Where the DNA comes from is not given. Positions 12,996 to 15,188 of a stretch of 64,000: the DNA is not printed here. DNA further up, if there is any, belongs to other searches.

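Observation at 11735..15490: Translationally coupled VOC-FkbH-ACP(-GNAT) cassette inside a glycan operon: carrier-protein-dependent acyl decoration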

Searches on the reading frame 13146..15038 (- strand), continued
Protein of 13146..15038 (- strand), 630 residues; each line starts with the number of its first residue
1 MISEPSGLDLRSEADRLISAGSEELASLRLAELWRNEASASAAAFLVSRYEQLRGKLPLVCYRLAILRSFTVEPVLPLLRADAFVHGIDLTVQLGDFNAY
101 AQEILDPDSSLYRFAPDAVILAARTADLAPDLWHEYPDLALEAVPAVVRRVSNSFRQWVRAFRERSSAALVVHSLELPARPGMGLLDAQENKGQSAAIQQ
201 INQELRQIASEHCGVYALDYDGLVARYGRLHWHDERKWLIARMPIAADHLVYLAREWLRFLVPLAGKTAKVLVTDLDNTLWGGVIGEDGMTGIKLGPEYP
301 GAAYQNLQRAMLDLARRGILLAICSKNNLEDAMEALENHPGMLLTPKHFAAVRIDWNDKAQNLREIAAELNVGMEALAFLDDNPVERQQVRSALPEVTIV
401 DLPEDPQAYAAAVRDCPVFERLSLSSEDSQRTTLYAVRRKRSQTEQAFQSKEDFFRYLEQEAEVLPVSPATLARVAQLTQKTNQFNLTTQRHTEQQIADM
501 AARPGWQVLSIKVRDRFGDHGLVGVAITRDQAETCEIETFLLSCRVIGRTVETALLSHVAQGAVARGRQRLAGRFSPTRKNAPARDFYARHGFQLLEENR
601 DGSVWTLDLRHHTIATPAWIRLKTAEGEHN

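Call 69: get_annotated_region(hit=H24, flank=7000)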
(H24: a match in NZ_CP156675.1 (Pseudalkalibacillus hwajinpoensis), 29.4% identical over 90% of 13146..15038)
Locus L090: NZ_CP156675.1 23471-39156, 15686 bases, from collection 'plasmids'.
description: Pseudalkalibacillus hwajinpoensis strain Zjut HJ2101 plasmid unnamed1, complete sequence
organism: Pseudalkalibacillus hwajinpoensis (NCBI taxid 208199)
taxonomy: Bacteria; Bacillota; Bacilli; Bacillales; Bacillaceae; Pseudalkalibacillus; Pseudalkalibacillus hwajinpoensis
host: -; source: mixed culture,soil; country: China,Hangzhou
typing (MOB-suite, as given by PLSDB): non-mobilizable
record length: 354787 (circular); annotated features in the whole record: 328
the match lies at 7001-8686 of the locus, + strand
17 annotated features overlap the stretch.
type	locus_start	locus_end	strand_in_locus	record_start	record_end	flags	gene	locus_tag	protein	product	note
CDS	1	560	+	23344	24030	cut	-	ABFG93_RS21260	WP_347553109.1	alpha/beta fold hydrolase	-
CDS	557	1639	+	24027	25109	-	-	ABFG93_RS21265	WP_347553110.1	hypothetical protein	-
CDS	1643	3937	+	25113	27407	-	-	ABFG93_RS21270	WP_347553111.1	beta-ketoacyl-[acyl-carrier-protein] synthase family protein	-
CDS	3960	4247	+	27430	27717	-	-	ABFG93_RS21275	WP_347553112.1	phosphopantetheine-binding protein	-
CDS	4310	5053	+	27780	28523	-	-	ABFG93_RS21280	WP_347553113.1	3-oxoacyl-ACP reductase family protein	-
CDS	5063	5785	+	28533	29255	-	-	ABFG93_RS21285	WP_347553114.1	SDR family NAD(P)-dependent oxidoreductase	-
CDS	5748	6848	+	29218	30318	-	-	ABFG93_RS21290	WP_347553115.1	3-oxoacyl-ACP synthase III family protein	-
CDS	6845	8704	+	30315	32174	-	-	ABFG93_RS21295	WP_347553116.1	HAD-IIIC family phosphatase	-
CDS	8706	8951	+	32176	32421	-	-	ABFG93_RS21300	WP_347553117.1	acyl carrier protein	GO:0006633 - fatty acid biosynthetic process [Evidence IEA]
CDS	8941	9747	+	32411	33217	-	-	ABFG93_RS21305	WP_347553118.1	2-oxo acid dehydrogenase subunit E2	-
CDS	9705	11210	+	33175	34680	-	-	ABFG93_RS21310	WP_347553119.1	NAD(P)/FAD-dependent oxidoreductase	-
CDS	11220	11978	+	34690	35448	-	-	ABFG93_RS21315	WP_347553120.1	enoyl-CoA hydratase/isomerase family protein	-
CDS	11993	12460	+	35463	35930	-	-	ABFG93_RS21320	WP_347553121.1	3-hydroxyacyl-ACP dehydratase FabZ family protein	GO:0006633 - fatty acid biosynthetic process [Evidence IEA]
CDS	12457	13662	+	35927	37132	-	-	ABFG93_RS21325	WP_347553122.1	FAD-dependent oxidoreductase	-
CDS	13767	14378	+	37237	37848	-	-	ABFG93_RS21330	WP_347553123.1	4'-phosphopantetheinyl transferase superfamily protein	-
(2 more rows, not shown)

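Call 73: search_protein_families(library=pfam, proteins=[L083:3426-5258:+, L083:5251-6309:+, L087:5768-6997:+, L089:10268-11344:+, L089:11766-12278:+, L089:12567-14657:+, L083:27-938:+], max_evalue=0.01)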
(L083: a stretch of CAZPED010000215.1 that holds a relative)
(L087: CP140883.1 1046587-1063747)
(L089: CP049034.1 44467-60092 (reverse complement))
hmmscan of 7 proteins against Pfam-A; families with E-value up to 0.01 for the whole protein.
L083:3426-5258:+ (610 aa): 3 families
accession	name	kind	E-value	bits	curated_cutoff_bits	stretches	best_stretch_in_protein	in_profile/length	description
PF00733.27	Asn_synthase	-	1.4e-65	222.7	21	1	249-604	2-353/354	Asparagine synthase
PF13537.11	GATase_7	-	1.9e-41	141.4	25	1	54-172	1-122/123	Glutamine amidotransferase domain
PF13522.11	GATase_6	-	4.7e-36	124.1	27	1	49-167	11-130/130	Glutamine amidotransferase domain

L083:5251-6309:+ (352 aa): 3 families
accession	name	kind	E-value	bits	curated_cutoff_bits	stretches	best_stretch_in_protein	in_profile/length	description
PF00535.33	Glycos_transf_2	-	1.6e-23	83.9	23.3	1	17-138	1-121/168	Glycosyl transferase family 2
PF13641.12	Glyco_tranf_2_3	-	1.3e-12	48.6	27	1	16-234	3-220/230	Glycosyltransferase like family 2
PF10111.15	Glyco_tranf_2_2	-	6.4e-05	23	27.3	1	17-207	1-202/276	Glycosyltransferase like family 2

L087:5768-6997:+ (409 aa): 0 families

L089:10268-11344:+ (358 aa): 0 families

L089:11766-12278:+ (170 aa): 4 families
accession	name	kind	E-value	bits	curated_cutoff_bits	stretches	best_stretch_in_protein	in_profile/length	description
PF14602.12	Hexapep_2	-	2.6e-14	53.1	27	1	92-126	2-34/34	Hexapeptide repeat of succinyl-transferase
PF00132.30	Hexapep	-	1.5e-12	47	27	1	91-126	1-36/36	Bacterial transferase hexapeptide (six repeats)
PF21711.3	DCTN5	-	0.0041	17.2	40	1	65-132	85-149/182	Dynactin subunit 5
PF25084.1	LbH_EIF2B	-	0.0066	16.9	54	1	93-128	40-97/105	EIF2B subunit epsilon LbH domain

L089:12567-14657:+ (696 aa): 3 families
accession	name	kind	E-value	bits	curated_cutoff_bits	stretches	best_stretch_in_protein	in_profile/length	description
PF13229.12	Beta_helix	-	1.6e-17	64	25.9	2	139-330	2-158/158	Right handed beta helix region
PF05048.19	NosD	-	2.4e-08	34.1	23.6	1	231-338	91-178/212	Periplasmic copper-binding protein (NosD)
PF00353.25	HemolysinCabind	-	0.00047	20.5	23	0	574-605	3-34/36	RTX calcium-binding nonapeptide repeat (4 copies)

L083:27-938:+ (303 aa): 0 families

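Call 93: get_annotated_region(hit=H82, flank=5000)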
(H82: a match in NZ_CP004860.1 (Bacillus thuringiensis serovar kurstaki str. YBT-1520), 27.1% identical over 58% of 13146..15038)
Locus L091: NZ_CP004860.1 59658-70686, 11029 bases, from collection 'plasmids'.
description: Bacillus thuringiensis serovar kurstaki str. YBT-1520 plasmid pBMB422, complete sequence
organism: Bacillus thuringiensis serovar kurstaki str. YBT-1520 (NCBI taxid 570416)
taxonomy: Bacteria; Bacillota; Bacilli; Bacillales; Bacillaceae; Bacillus; Bacillus thuringiensis; Bacillus thuringiensis serovar kurstaki str. YBT-1520
host: -; source: soil; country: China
typing (MOB-suite, as given by PLSDB): non-mobilizable; replicon rep_cluster_125,rep_cluster_1721; mating-pair formation MPF_T
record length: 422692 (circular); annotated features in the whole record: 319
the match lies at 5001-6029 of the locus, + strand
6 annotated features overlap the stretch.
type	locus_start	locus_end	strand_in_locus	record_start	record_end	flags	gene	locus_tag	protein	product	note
CDS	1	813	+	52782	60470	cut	-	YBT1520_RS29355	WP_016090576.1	hybrid non-ribosomal peptide synthetase/type I polyketide synthase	-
CDS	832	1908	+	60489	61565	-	-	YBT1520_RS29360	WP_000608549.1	LLM class flavin-dependent oxidoreductase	-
CDS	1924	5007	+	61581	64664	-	-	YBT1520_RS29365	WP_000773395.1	cyclic peptide export ABC transporter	GO:0015833 - peptide transport [Evidence IEA]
CDS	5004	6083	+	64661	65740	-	-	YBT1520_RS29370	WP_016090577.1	HAD-IIIC family phosphatase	-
CDS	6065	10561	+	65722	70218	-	-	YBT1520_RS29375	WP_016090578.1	non-ribosomal peptide synthetase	-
CDS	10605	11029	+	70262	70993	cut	-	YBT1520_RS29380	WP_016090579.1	alpha/beta fold hydrolase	-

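Call 96: search_protein_families(library=pfam, proteins=[L061:6408-7937:+, L061:7927-8928:-, L061:9145-9801:+, L061:12060-12851:+, L061:12826-13992:+, L061:13989-15194:+, L061:15762-18170:+], max_evalue=0.001)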
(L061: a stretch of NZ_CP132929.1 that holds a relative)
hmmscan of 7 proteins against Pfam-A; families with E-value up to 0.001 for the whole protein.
L061:6408-7937:+ (509 aa): 3 families
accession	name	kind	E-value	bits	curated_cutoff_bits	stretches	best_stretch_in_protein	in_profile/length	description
PF01554.23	MatE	-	2.9e-11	43.8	24.9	2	24-170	11-157/161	MatE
PF01943.22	Polysacc_synt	-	7e-10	39.2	28.2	1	15-289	9-271/274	Polysaccharide biosynthesis protein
PF03023.19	MurJ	-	5.5e-09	35.6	27.4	1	75-469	46-447/451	Lipid II flippase MurJ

L061:7927-8928:- (333 aa): 5 families
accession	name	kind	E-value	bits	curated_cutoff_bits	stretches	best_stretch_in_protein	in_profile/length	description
PF00535.33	Glycos_transf_2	-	2.8e-39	135.2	23.3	1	16-164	1-158/168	Glycosyl transferase family 2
PF13641.12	Glyco_tranf_2_3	-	1.9e-18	67.8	27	1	15-202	3-207/230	Glycosyltransferase like family 2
PF10111.15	Glyco_tranf_2_2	-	2e-14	54.2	27.3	1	17-216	2-223/276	Glycosyltransferase like family 2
PF13632.12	Glyco_trans_2_3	-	3.5e-06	27.4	27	1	92-196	1-113/198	Glycosyl transferase family group 2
PF13704.12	Glyco_tranf_2_4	-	0.00026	21.8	27.5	1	23-106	2-88/98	Glycosyl transferase family 2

L061:9145-9801:+ (218 aa): 1 family
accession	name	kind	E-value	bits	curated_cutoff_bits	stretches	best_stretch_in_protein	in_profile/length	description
PF00132.30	Hexapep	-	1.6e-11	43.8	27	2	147-179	2-34/36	Bacterial transferase hexapeptide (six repeats)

L061:12060-12851:+ (263 aa): 1 family
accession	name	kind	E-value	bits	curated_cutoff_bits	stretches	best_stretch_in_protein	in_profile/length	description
PF01522.26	Polysacc_deac_1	-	2e-24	86.3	23.1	1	52-171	10-124/124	Polysaccharide deacetylase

L061:12826-13992:+ (388 aa): 6 families
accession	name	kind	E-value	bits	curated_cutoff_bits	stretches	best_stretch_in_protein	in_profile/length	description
PF00534.26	Glycos_transf_1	-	1.4e-40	139.1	26.4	1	186-343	11-171/172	Glycosyl transferases group 1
PF13692.12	Glyco_trans_1_4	-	3.1e-39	134.9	27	1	191-330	2-142/142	Glycosyl transferases group 1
PF13439.12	Glyco_transf_4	-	2.7e-25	89.8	28.5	1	14-171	3-168/170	Glycosyltransferase Family 4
PF13579.12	Glyco_trans_4_4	-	3.7e-18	66.8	29.7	1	70-168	57-158/158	Glycosyl transferase 4-like domain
PF13524.12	Glyco_trans_1_2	-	1.3e-06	28.8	25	1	218-357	11-141/144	Glycosyl transferase-like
PF20706.3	GT4-conflict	-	8.8e-06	25.4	26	1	136-351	145-378/385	Family 4 Glycosyltransferase in conflict systems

L061:13989-15194:+ (401 aa): 5 families
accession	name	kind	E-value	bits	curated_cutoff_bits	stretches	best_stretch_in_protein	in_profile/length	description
PF00534.26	Glycos_transf_1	-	4.5e-24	85.4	26.4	1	205-371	7-172/172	Glycosyl transferases group 1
PF13692.12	Glyco_trans_1_4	-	1.2e-23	84.4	27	1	216-357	4-142/142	Glycosyl transferases group 1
PF13439.12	Glyco_transf_4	-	1.6e-12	48.2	28.5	1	22-190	7-165/170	Glycosyltransferase Family 4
PF13579.12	Glyco_trans_4_4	-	2.5e-08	34.9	29.7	1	69-190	45-158/158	Glycosyl transferase 4-like domain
PF13524.12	Glyco_trans_1_2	-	2.3e-07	31.3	25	1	243-381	13-138/144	Glycosyl transferase-like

L061:15762-18170:+ (802 aa): 3 families
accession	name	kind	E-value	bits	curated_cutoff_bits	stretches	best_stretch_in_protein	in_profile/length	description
PF05345.18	He_PIG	-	1e-24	87.2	24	2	134-212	5-93/96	Putative Ig domain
PF22352.2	K319L-like_PKD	-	1.9e-07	31.5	27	0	54-119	14-84/84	K319L-like, PKD domain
PF24908.1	Ig_SIBA-E_2nd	-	0.00014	22.4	27.8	0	70-108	39-77/117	Integrin beta-like protein A-E, second Ig-like domain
